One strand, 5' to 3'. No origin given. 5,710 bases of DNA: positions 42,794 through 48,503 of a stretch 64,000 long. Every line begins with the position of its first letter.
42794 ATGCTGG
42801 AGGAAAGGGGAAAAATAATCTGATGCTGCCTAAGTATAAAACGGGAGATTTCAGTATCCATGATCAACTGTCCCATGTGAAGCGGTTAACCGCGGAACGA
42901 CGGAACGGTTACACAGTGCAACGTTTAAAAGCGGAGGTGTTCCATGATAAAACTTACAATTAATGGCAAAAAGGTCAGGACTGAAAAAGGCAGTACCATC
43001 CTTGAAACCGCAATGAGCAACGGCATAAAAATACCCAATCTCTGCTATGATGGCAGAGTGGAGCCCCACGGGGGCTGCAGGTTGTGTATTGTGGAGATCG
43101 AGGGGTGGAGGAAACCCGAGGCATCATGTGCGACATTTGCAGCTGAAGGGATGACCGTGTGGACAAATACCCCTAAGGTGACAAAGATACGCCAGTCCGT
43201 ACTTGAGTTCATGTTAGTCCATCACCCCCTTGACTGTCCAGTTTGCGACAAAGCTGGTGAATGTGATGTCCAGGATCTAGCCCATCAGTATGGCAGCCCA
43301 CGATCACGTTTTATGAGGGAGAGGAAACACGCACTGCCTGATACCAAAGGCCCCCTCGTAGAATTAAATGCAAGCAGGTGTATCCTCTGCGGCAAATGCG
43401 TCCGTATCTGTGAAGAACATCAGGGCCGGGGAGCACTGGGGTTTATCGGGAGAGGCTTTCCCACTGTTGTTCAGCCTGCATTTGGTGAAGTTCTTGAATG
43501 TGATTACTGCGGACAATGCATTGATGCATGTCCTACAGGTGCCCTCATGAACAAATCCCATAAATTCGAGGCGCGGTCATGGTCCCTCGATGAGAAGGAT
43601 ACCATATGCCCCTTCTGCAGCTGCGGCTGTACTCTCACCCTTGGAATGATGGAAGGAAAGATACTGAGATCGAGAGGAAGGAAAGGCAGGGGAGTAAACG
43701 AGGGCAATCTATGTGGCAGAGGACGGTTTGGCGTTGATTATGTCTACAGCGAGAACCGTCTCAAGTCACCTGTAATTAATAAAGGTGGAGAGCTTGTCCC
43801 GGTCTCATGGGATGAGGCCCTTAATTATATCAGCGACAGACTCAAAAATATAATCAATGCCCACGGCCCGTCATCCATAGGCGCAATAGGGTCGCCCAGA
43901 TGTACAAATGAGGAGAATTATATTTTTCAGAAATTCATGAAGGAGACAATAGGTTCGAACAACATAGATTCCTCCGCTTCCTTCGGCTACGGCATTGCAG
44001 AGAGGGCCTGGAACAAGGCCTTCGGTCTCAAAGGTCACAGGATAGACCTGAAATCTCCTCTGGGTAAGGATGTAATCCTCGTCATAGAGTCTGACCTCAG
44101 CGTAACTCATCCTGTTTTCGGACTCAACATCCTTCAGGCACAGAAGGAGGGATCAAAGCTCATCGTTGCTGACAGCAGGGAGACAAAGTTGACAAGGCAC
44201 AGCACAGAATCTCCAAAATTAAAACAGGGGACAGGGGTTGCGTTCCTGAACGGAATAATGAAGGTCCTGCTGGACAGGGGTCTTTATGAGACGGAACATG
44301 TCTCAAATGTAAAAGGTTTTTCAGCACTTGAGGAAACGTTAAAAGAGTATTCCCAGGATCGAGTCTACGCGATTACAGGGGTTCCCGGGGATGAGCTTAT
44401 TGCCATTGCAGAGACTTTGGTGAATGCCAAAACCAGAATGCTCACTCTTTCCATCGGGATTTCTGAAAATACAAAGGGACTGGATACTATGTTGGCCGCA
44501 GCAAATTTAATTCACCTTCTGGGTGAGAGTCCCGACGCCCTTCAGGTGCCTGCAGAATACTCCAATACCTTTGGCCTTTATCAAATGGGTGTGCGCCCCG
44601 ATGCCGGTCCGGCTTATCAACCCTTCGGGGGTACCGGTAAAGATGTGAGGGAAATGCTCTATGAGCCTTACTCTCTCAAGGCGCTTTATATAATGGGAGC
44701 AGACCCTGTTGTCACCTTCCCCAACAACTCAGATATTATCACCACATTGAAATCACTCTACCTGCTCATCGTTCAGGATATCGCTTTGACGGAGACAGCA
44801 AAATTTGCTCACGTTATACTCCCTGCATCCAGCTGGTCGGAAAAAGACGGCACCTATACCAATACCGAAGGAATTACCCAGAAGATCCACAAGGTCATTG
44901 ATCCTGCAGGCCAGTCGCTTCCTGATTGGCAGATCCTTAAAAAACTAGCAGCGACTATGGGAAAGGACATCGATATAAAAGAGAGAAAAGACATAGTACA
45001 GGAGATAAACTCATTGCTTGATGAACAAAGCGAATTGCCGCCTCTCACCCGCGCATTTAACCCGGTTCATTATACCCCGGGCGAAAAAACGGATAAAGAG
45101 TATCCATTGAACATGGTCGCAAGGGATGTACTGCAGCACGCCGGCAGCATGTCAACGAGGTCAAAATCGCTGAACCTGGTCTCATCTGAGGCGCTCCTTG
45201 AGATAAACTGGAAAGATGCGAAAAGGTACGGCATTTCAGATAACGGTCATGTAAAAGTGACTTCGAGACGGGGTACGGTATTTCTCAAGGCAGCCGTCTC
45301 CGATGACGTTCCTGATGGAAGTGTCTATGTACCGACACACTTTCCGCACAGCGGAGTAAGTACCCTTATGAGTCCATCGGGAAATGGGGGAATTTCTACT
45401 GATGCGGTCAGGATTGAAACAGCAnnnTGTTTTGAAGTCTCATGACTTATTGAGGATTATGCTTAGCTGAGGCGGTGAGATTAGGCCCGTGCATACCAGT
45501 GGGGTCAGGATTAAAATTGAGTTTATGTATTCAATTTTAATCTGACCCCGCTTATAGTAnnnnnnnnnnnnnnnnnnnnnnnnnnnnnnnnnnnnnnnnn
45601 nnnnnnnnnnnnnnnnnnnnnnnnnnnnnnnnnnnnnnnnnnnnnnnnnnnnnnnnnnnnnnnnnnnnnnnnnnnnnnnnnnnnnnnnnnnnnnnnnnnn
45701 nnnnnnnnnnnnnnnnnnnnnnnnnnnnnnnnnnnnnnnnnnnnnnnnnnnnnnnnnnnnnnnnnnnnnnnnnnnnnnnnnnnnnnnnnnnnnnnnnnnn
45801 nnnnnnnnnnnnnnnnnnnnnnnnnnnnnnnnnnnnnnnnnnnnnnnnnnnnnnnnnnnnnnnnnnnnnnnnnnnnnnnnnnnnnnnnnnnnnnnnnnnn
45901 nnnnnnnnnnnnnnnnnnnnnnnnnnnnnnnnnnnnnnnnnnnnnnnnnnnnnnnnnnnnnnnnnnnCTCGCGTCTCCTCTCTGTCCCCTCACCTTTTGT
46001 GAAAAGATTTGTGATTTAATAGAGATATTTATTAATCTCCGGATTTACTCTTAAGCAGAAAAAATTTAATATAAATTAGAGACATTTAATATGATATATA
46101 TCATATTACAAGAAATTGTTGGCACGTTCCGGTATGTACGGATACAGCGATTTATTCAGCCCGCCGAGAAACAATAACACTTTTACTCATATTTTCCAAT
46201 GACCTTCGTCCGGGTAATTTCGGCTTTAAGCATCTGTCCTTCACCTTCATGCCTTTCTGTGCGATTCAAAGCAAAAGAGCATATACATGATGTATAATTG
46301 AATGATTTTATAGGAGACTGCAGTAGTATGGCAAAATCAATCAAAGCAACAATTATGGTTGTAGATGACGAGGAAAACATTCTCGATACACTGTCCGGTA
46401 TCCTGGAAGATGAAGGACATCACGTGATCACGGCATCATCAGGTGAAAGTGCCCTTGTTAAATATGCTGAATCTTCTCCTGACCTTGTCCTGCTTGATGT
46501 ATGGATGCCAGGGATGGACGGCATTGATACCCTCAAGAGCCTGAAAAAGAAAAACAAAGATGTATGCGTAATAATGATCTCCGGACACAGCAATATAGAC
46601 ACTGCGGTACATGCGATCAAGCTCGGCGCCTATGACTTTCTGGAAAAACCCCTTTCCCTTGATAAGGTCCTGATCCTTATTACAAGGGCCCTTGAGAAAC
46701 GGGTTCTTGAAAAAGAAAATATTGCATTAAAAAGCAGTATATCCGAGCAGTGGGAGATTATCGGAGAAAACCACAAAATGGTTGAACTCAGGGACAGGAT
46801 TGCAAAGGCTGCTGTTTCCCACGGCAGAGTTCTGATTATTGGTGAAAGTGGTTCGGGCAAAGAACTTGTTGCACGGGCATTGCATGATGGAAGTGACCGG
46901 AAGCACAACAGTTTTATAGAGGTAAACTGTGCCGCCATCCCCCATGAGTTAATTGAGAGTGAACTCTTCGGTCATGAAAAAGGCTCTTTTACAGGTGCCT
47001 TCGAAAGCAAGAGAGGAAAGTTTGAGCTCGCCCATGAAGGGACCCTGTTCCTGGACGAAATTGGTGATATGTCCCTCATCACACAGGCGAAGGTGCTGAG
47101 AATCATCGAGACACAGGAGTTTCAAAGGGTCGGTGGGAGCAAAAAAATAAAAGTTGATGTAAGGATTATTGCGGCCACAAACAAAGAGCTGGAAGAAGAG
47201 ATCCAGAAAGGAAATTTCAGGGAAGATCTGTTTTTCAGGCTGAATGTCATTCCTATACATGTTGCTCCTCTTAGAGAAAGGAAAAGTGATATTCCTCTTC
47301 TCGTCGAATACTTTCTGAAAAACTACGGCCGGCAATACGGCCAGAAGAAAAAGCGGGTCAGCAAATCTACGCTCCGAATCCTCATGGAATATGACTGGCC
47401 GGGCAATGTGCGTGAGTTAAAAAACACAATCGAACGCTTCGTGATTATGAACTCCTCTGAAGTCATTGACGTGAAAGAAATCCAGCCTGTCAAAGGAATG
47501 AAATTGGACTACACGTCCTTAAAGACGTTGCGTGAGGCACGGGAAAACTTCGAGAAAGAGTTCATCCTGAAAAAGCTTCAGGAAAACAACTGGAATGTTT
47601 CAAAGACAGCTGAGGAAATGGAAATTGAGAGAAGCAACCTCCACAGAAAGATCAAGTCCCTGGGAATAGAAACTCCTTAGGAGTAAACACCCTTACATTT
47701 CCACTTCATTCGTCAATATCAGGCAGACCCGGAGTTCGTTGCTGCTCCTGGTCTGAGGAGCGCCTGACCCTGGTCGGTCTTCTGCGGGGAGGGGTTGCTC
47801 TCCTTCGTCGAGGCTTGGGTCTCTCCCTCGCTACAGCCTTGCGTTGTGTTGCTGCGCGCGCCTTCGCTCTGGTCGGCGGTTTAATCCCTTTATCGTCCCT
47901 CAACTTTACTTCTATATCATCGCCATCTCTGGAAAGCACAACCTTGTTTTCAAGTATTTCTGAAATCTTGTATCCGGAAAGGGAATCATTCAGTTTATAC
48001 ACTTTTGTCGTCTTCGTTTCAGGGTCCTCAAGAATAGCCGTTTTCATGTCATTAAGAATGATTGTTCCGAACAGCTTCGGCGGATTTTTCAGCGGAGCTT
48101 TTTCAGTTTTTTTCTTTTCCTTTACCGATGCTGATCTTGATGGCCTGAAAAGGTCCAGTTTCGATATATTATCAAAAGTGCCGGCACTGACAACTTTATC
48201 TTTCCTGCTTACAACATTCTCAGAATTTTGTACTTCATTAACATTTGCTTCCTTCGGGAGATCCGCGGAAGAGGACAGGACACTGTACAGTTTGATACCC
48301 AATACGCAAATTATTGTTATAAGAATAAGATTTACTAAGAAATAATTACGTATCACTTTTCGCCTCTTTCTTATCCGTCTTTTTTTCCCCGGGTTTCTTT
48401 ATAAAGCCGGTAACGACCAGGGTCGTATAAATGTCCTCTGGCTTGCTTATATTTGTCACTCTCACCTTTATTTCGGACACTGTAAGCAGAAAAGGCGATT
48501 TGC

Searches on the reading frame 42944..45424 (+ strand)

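Call 30: search_protein_families(library=pfam, proteins=[window:42944-45424:+], max_evalue=0.01)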
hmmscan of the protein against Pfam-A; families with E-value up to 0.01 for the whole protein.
window:42944-45424:+ (827 aa): 16 families
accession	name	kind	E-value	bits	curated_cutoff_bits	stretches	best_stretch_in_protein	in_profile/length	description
PF00384.28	Molybdopterin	-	1.6e-52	179.1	24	1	272-669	1-351/353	Molybdopterin oxidoreductase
PF13510.11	Fer2_4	-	1.6e-18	67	22.8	1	1-76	3-81/82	2Fe-2S iron-sulfur cluster binding domain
PF10588.14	NADH-G_4Fe-4S_3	-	1.3e-16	60.2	27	1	83-121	1-39/40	NADH-ubiquinone oxidoreductase-G iron-sulfur binding region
PF01568.27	Molydop_binding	-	4.5e-16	59.3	26.8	1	728-810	7-94/110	Molydopterin dinucleotide binding domain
PF04879.21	Molybdop_Fe4S4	-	8.4e-15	54.9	22.7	1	218-269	4-55/55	Molybdopterin oxidoreductase Fe4S4 domain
PF22117.2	Fer4_Nqo3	-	4.2e-14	52.9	27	1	136-201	1-66/67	NADH-quinone oxidoreductase subunit 3, ferredoxin-like domain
PF00037.32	Fer4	-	3.1e-07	30.4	21.1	2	185-201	7-23/24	4Fe-4S binding domain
PF13484.11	Fer4_16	-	2.6e-06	28.6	30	1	185-212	1-28/66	4Fe-4S double cluster binding domain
PF00111.32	Fer2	-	9.4e-06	25.9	21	1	5-54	2-50/77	2Fe-2S iron-sulfur cluster binding domain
PF12838.12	Fer4_7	-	2.1e-05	25.3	27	1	145-200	1-52/52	4Fe-4S dicluster domain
PF12837.12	Fer4_6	-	0.00013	22.2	25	1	142-158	5-21/24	4Fe-4S binding domain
PF13187.11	Fer4_9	-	0.00066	20.1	27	0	122-158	26-49/52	4Fe-4S dicluster domain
PF13746.11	Fer4_18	-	0.001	19.7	27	0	181-198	80-97/114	4Fe-4S dicluster domain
PF13237.11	Fer4_10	-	0.0013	19.1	25.5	1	140-197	3-53/53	4Fe-4S dicluster domain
PF13459.11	Fer4_15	-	0.0049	18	22.4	0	139-158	1-20/66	4Fe-4S single cluster domain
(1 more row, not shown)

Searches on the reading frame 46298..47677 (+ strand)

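Call 8: search_protein_families(library=pfam, proteins=[window:46298-47677:+], max_evalue=0.001)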
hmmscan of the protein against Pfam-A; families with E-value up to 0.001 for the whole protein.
window:46298-47677:+ (460 aa): 8 families
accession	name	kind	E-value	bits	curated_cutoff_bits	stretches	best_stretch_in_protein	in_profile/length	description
PF00158.32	Sigma54_activat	-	6.8e-71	237.8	20.2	1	154-321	1-168/168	Sigma-54 interaction domain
PF00072.30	Response_reg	-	1.3e-30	106.2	30.2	1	19-125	1-107/111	Response regulator receiver domain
PF25601.1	AAA_lid_14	-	8e-27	93.3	27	1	326-397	1-72/87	AAA+ ATPase lid domain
PF14532.12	Sigma54_activ_2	-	1.3e-22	80.9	25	1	155-325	1-138/138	Sigma-54 interaction domain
PF02954.25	HTH_8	-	1.1e-08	35.1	22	1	415-453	2-40/42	Bacterial regulatory protein, Fis family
PF01078.27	Mg_chelatase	-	7.2e-06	26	20.3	1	171-295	18-157/207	Magnesium chelatase, subunit ChlI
PF07728.20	AAA_5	-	9.6e-06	26.1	22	1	178-297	2-124/139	AAA domain (dynein-related subfamily)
PF00004.35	AAA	-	8.2e-05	23.5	21.2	1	178-307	1-119/131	ATPase family associated with various cellular activities (AAA)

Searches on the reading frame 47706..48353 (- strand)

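Call 6: search_protein_families(library=pfam, proteins=[window:47706-48353:-], max_evalue=0.001)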
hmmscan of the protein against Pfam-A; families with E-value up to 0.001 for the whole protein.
window:47706-48353:- (215 aa): 1 family
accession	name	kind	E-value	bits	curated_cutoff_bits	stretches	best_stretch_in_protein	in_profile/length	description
PF11356.14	T2SSC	-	2.5e-08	34.3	27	1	11-148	3-138/141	Type II secretion system protein C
